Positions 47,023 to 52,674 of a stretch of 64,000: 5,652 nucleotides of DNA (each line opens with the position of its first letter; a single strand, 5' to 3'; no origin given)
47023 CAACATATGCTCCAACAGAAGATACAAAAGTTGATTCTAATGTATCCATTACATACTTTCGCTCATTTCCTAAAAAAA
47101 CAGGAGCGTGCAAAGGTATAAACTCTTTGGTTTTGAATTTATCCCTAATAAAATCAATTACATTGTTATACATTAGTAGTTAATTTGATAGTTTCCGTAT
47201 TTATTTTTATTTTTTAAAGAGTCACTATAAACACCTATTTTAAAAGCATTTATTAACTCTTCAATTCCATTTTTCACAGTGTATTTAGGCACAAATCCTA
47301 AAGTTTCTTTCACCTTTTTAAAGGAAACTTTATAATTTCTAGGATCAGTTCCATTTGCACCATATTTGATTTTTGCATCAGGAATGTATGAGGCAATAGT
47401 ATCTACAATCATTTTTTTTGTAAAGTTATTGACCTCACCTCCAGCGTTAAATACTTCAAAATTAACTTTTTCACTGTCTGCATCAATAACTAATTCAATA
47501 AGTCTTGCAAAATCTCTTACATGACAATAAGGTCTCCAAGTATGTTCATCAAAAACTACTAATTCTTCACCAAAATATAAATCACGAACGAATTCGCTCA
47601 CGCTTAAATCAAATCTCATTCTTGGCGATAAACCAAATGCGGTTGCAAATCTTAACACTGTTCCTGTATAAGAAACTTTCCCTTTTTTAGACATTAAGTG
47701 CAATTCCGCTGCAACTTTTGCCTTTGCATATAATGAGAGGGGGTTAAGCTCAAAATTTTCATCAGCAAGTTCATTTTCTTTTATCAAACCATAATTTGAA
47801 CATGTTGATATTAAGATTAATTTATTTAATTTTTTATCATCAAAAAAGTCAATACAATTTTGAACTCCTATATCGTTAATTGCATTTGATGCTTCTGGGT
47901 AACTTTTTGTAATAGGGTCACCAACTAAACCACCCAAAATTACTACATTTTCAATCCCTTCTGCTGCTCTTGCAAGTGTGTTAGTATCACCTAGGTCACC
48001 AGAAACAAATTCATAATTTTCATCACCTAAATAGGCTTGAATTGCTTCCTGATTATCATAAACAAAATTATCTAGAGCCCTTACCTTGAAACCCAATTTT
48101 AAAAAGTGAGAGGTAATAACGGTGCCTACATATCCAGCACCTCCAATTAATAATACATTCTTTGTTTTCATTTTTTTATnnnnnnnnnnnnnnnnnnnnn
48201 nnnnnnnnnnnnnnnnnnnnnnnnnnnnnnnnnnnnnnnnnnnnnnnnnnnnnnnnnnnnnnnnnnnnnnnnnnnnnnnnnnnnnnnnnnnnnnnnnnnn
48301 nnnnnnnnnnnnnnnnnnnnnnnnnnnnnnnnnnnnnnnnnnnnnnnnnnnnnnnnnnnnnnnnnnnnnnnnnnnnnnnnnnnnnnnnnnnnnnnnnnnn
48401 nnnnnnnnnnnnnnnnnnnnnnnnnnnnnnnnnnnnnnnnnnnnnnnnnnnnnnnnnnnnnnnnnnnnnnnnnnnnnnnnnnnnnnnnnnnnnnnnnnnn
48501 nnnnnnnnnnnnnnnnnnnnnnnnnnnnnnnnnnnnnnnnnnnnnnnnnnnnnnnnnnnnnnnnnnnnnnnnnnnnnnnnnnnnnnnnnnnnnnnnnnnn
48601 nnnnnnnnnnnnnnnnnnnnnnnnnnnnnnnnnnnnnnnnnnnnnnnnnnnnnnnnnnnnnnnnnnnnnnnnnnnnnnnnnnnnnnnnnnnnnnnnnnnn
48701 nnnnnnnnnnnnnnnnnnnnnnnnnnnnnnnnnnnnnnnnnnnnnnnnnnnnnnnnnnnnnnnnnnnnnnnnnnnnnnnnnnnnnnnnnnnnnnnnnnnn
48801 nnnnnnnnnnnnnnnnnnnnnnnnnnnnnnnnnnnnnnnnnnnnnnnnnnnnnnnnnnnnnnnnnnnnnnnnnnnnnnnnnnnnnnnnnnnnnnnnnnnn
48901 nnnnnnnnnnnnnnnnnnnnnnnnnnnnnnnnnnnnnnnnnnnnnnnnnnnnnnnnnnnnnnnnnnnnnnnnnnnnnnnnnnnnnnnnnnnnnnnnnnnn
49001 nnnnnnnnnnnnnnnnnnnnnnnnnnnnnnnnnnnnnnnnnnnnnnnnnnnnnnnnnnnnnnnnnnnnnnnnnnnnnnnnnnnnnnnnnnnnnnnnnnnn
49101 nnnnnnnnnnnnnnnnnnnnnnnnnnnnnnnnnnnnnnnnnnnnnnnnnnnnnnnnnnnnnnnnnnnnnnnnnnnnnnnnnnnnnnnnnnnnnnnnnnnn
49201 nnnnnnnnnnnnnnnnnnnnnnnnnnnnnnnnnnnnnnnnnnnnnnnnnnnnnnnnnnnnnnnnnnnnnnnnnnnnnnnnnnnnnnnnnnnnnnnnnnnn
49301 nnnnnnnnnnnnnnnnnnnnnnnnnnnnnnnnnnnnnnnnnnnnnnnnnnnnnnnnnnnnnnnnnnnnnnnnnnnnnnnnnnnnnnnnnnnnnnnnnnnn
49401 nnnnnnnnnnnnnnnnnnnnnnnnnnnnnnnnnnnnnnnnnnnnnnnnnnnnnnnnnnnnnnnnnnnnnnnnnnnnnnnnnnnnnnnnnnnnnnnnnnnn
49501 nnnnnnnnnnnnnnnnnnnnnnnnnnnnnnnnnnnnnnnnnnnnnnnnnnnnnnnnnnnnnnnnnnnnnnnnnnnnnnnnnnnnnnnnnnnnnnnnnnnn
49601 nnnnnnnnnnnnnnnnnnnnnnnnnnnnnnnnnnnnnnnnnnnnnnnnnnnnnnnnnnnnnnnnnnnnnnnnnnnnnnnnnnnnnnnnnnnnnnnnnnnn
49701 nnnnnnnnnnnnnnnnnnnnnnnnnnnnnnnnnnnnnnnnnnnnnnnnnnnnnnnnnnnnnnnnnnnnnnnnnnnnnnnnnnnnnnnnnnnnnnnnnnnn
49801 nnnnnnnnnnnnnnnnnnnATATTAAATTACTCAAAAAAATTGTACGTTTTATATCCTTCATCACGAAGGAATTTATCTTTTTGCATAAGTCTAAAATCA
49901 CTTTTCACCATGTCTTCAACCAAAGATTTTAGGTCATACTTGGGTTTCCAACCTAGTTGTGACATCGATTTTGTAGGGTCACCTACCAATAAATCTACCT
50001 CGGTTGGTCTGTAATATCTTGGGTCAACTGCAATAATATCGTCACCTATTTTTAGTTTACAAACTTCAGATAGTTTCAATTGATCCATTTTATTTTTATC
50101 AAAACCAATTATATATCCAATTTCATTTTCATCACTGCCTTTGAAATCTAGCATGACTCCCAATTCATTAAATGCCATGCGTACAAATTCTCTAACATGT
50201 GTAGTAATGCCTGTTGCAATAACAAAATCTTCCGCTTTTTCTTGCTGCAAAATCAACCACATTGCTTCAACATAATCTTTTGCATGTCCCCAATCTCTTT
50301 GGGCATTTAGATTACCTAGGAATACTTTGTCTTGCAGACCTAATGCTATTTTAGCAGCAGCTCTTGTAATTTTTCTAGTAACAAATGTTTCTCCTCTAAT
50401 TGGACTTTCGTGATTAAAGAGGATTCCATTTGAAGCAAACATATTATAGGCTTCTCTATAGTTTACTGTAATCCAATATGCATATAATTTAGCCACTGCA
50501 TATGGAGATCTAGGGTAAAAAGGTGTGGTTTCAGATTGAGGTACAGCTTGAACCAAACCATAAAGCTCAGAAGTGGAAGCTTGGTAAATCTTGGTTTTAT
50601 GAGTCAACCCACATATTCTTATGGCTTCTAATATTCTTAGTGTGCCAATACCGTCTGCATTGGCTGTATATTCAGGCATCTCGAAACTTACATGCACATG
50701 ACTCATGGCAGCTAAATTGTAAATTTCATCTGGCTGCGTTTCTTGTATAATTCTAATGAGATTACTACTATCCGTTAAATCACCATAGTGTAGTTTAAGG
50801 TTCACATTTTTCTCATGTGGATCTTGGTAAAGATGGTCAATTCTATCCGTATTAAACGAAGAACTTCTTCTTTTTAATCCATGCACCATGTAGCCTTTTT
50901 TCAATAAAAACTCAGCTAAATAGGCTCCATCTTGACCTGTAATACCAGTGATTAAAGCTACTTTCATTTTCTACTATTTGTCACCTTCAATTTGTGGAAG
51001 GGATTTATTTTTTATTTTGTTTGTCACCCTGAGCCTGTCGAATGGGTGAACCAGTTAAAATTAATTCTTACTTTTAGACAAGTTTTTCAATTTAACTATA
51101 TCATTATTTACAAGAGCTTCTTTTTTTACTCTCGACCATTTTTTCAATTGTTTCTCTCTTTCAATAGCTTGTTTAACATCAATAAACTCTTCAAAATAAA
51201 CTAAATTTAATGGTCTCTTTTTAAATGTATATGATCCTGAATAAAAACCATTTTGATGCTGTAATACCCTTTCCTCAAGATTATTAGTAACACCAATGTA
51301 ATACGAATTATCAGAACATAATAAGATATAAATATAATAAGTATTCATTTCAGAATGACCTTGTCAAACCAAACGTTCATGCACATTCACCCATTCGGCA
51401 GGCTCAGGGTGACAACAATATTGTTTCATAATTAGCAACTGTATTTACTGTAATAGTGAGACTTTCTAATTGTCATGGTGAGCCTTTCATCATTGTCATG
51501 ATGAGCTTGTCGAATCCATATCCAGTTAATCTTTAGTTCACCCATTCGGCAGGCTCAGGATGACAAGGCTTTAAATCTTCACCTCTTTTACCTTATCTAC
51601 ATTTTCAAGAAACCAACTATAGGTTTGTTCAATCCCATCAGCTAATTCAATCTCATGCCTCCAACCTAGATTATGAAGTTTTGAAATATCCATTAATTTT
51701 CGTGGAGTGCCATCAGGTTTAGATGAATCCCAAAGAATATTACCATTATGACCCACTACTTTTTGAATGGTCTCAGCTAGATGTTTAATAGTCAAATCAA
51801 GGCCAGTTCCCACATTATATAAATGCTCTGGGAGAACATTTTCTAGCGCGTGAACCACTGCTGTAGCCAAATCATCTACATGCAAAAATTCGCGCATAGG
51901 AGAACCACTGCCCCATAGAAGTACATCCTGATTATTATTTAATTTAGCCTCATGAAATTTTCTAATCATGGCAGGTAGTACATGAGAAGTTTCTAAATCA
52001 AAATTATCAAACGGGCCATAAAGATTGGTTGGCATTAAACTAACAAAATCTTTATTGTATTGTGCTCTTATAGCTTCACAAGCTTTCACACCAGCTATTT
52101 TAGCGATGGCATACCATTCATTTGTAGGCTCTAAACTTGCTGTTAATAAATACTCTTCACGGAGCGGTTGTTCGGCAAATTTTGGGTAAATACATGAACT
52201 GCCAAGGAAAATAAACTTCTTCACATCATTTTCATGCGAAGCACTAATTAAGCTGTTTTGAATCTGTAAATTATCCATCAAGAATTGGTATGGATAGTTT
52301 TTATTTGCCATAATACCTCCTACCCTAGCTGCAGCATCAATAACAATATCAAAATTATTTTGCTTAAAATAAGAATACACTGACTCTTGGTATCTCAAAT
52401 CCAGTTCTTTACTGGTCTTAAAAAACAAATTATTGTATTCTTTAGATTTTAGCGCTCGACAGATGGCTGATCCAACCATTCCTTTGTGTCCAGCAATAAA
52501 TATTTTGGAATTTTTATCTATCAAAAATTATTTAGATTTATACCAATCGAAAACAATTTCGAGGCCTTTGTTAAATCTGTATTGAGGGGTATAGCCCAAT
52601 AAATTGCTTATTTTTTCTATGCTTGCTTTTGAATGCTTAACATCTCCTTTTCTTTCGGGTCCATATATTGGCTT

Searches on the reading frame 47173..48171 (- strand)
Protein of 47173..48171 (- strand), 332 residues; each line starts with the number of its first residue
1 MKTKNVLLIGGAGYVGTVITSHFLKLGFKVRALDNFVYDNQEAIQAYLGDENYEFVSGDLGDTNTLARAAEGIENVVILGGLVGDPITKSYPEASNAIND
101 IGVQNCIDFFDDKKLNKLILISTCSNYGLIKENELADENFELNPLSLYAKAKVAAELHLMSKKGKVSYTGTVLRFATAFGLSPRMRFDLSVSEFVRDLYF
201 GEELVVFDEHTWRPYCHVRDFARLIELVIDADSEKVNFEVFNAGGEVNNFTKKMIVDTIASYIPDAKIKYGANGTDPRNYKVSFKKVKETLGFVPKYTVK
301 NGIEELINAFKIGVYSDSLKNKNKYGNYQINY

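Call 17: search_protein_families(library=pfam, proteins=[window:47173-48171:-], max_evalue=0.001)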
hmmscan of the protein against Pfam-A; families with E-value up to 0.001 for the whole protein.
window:47173-48171:- (332 aa): 6 families
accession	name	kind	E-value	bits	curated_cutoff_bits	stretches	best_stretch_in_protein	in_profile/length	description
PF01370.27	Epimerase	-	1.1e-29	104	20.9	1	6-244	1-240/240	NAD dependent epimerase/dehydratase family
PF16363.11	GDP_Man_Dehyd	-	1.2e-19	71.4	27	1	7-305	1-331/332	GDP-mannose 4,6 dehydratase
PF01073.25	3Beta_HSD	-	1.6e-11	44.2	22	1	8-166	2-164/280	3-beta hydroxysteroid dehydrogenase/isomerase family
PF13460.12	NAD_binding_10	-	2.9e-09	37.5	27.2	1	10-162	1-134/184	NAD(P)H-binding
PF05368.20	NmrA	-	9.7e-09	35.7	27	1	3-84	2-81/298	NmrA-like family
PF04321.23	RmlD_sub_bind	-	5.3e-06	26.2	27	1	5-308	2-283/287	RmlD substrate binding domain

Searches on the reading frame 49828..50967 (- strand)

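Call 17: search_protein_families(library=pfam, proteins=[window:49828-50967:-], max_evalue=0.001)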
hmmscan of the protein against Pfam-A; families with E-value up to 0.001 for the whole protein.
window:49828-50967:- (379 aa): 4 families
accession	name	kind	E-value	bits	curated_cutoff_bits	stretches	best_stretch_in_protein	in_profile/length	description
PF16363.11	GDP_Man_Dehyd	-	6e-150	499.7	27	1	5-353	1-332/332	GDP-mannose 4,6 dehydratase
PF01370.27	Epimerase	-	1.2e-75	254.5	20.9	1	4-251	1-240/240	NAD dependent epimerase/dehydratase family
PF04321.23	RmlD_sub_bind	-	3.3e-06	26.8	27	1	4-161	3-130/287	RmlD substrate binding domain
PF02719.21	Polysacc_synt_2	-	3.2e-05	23.7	20.2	1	5-120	2-119/293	Polysaccharide biosynthesis protein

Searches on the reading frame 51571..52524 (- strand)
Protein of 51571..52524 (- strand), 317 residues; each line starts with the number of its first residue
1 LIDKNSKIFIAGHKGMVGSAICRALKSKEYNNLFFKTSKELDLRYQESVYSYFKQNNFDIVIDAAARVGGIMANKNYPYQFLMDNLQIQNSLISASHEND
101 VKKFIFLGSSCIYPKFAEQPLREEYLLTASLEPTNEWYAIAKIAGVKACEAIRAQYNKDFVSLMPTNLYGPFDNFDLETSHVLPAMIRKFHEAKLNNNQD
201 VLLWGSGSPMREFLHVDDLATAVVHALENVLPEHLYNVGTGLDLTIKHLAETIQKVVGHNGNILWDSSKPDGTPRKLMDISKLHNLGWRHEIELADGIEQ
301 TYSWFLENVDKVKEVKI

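Call 17: search_protein_families(library=pfam, proteins=[window:51571-52524:-], max_evalue=0.001)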
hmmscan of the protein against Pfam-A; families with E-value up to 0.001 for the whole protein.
window:51571-52524:- (317 aa): 4 families
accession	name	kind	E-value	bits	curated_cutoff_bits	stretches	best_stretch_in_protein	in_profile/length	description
PF01370.27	Epimerase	-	6.4e-63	212.8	20.9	1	8-239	1-240/240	NAD dependent epimerase/dehydratase family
PF16363.11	GDP_Man_Dehyd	-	5.5e-19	69.2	27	1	40-301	58-332/332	GDP-mannose 4,6 dehydratase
PF04321.23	RmlD_sub_bind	-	2.1e-07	30.8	27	1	7-231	2-201/287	RmlD substrate binding domain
PF02719.21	Polysacc_synt_2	-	2.2e-05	24.2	20.2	1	6-108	24-127/293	Polysaccharide biosynthesis protein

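Call 21: search_protein_families(library=ncbifam, proteins=[window:51571-52524:-], max_evalue=1e-10)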
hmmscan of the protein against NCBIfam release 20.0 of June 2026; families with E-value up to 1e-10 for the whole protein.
window:51571-52524:- (317 aa): 5 families
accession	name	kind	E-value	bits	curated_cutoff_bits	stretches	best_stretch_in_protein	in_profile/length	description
NF047922.1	GDPFucSynFcl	equivalog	7.7e-142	472.2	500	1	5-311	2-307/308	GDP-L-fucose synthase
TIGR01179.1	galE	equivalog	1.5e-22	79.9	262.3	1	40-308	53-328/332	UDP-glucose 4-epimerase GalE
TIGR01181.1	dTDP_gluc_dehyt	equivalog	1.7e-22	80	365.1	1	41-314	57-320/321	dTDP-glucose 4,6-dehydratase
TIGR02197.1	heptose_epim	equivalog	1.2e-13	51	274.6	1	11-264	4-267/316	ADP-glyceromanno-heptose 6-epimerase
TIGR04180.1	EDH_00030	hypoth_equivalog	5.3e-12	45.4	475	1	42-269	57-268/297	NAD-dependent 4,6-dehydratase LegB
